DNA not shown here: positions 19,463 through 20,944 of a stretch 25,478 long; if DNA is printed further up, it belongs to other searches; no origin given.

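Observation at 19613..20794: Bacterial Regnase-1-like ribonuclease fused to an S1 domain and a histone-H1-like tail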

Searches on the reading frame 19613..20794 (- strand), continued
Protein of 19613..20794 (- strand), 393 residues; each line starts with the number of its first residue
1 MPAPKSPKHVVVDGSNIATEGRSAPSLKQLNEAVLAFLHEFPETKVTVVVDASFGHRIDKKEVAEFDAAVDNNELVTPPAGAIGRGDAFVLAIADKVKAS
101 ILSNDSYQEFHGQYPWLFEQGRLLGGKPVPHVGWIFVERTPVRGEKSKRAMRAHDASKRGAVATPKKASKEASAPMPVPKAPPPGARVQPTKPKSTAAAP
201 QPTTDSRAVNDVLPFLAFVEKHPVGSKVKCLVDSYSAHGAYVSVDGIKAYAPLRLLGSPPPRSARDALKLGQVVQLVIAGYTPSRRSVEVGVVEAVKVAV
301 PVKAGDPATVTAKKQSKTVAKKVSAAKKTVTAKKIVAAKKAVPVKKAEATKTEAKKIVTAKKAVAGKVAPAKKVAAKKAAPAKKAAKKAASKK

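Call 68: search_protein_families(library=pfam, alignment_id=A4, max_evalue=0.001)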
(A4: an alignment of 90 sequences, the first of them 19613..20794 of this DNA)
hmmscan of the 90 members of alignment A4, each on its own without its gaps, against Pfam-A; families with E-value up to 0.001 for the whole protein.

A. member 1, window:19613-20794:- (393 aa): 1 family
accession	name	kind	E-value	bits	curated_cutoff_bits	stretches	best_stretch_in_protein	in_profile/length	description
PF11977.14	RNase_Zc3h12a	-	2.2e-07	31.2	23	1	8-113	3-116/154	Zc3h12a-like Ribonuclease NYN domain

B. families by the number of members that match (of 90 scanned): 6 families
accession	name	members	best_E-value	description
PF11977.14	RNase_Zc3h12a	90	2.8e-10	Zc3h12a-like Ribonuclease NYN domain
PF00575.29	S1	60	7.2e-10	S1 RNA binding domain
PF07382.16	HC2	23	2.8e-19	Histone H1-like nucleoprotein HC2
PF02095.21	Extensin_1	8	5.1e-15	Extensin-like protein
PF04760.21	IF2_N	1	1.2e-09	Translation initiation factor IF-2, N-terminal region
PF23459.1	S1_RRP5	1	0.00079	RRP5 S1 domain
